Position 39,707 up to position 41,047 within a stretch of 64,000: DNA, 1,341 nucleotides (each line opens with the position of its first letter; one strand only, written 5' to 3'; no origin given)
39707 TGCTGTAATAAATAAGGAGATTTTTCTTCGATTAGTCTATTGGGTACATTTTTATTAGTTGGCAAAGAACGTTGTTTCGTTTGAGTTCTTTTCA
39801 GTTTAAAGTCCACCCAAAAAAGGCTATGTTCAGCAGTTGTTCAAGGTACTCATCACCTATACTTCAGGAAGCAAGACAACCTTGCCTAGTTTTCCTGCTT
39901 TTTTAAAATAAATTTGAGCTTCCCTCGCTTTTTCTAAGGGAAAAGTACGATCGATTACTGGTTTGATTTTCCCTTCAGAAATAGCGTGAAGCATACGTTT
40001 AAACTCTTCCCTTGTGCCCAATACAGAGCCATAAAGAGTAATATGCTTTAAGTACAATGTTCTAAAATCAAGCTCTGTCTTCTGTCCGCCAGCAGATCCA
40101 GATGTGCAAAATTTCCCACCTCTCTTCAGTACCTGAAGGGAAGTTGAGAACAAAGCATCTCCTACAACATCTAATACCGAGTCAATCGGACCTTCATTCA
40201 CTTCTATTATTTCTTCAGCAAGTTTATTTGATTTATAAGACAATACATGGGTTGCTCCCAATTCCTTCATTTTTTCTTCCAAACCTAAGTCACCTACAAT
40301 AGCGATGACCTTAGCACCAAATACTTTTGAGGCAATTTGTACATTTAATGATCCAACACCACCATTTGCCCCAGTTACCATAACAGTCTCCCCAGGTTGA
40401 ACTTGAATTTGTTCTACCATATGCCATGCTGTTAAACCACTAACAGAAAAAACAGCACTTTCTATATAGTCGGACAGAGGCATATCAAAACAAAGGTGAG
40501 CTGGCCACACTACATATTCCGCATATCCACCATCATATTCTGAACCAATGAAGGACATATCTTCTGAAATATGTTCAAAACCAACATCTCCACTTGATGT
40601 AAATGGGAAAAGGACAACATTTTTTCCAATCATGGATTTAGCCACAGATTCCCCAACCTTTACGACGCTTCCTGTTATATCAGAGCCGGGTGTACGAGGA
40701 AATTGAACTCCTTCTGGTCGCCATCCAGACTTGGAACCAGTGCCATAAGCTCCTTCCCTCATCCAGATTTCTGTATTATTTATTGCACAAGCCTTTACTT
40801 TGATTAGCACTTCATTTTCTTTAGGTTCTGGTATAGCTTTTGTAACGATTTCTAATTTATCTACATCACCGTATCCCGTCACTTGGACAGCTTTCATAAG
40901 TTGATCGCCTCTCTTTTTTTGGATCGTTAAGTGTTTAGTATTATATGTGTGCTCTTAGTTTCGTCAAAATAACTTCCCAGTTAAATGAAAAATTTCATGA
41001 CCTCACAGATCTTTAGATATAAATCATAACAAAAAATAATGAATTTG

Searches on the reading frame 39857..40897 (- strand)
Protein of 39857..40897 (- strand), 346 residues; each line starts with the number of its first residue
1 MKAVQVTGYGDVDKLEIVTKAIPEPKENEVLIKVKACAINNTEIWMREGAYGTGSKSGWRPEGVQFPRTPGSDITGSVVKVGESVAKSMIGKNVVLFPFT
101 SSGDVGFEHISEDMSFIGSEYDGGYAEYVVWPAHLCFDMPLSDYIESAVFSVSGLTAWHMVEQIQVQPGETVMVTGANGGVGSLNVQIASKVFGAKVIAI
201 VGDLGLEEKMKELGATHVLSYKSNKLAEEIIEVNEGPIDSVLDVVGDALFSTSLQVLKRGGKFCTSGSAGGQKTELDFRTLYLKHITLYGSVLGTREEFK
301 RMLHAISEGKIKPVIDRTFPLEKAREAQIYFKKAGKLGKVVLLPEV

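Call 78: search_protein_families(library=pfam, proteins=[window:39857-40897:-], max_evalue=0.001)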
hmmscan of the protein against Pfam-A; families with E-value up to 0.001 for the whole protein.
window:39857-40897:- (346 aa): 3 families
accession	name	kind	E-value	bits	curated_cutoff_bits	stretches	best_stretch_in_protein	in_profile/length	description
PF00107.32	ADH_zinc_N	-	7.3e-26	91.1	31.8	1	180-307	1-128/129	Zinc-binding dehydrogenase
PF13602.12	ADH_zinc_N_2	-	7.1e-22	79.2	27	1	213-342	1-134/134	Zinc-binding dehydrogenase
PF08240.17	ADH_N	-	1.2e-18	67.7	23.5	1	27-140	2-103/104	Alcohol dehydrogenase GroES-like domain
